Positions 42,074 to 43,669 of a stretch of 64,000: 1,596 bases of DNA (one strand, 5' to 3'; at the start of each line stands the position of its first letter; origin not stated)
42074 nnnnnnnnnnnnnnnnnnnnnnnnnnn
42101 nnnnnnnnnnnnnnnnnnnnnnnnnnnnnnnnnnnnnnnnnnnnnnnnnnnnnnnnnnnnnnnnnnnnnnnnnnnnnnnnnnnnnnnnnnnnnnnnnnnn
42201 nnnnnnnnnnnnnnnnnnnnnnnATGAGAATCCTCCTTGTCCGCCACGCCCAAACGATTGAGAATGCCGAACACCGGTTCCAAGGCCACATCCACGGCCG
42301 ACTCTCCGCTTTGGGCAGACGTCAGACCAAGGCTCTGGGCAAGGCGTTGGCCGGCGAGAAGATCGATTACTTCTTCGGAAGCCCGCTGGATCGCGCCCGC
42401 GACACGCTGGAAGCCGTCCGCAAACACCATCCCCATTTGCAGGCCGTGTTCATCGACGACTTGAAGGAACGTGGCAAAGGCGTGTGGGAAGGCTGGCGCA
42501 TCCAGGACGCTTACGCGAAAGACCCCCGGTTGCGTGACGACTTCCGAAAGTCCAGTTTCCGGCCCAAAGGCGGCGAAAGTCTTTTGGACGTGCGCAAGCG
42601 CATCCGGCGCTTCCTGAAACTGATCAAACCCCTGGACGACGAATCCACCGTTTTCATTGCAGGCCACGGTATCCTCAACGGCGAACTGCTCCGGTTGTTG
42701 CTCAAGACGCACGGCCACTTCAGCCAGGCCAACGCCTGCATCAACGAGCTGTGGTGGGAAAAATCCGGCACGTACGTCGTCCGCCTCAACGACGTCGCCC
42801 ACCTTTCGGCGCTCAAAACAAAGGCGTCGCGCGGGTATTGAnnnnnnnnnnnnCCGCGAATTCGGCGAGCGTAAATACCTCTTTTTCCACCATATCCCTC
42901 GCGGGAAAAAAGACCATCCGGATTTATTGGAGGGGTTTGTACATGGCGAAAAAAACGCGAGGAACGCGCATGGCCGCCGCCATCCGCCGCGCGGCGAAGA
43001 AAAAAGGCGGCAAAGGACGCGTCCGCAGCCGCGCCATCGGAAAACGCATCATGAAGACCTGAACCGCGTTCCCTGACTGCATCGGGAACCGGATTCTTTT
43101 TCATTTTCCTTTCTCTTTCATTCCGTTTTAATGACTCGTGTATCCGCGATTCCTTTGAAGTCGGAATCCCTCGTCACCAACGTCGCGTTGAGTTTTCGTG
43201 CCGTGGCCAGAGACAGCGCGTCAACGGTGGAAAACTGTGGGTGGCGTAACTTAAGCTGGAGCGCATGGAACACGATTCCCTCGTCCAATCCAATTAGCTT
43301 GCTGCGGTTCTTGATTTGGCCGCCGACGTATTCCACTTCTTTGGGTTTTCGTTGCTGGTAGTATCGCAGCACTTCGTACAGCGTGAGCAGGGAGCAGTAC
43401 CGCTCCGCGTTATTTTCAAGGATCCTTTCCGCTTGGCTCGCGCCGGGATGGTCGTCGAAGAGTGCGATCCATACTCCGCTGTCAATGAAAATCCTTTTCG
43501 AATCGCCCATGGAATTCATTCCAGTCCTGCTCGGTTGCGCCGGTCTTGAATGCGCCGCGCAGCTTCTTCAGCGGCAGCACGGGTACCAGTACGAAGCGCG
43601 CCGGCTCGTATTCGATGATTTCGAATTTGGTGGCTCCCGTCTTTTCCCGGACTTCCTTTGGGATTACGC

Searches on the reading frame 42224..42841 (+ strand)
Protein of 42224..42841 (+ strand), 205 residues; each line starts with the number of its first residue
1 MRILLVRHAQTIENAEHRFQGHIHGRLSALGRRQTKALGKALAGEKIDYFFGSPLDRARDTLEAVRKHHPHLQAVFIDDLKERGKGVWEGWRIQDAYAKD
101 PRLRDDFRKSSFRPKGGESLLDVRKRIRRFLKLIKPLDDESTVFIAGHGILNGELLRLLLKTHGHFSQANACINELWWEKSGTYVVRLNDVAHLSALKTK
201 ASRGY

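Call 60: search_protein_families(library=pfam, proteins=[window:42224-42841:+], max_evalue=0.001)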
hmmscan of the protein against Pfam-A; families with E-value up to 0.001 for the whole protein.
window:42224-42841:+ (205 aa): 1 family
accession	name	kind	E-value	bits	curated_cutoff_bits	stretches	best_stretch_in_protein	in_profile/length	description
PF00300.27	His_Phos_1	-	5.4e-40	137.6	21.7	1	3-190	1-193/194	Histidine phosphatase superfamily (branch 1)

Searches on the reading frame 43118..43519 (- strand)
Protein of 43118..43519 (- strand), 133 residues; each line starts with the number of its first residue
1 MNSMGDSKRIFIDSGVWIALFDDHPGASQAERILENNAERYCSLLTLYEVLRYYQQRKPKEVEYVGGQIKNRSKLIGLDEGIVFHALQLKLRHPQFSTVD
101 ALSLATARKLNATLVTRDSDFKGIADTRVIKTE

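Call 60: search_protein_families(library=pfam, proteins=[window:43118-43519:-], max_evalue=0.001)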
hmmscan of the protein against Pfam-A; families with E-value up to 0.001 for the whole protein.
window:43118-43519:- (133 aa): 1 family
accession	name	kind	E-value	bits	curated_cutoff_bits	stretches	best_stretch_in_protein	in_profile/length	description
PF01850.27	PIN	-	3.8e-21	76.4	23.6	1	10-125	1-118/120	PIN domain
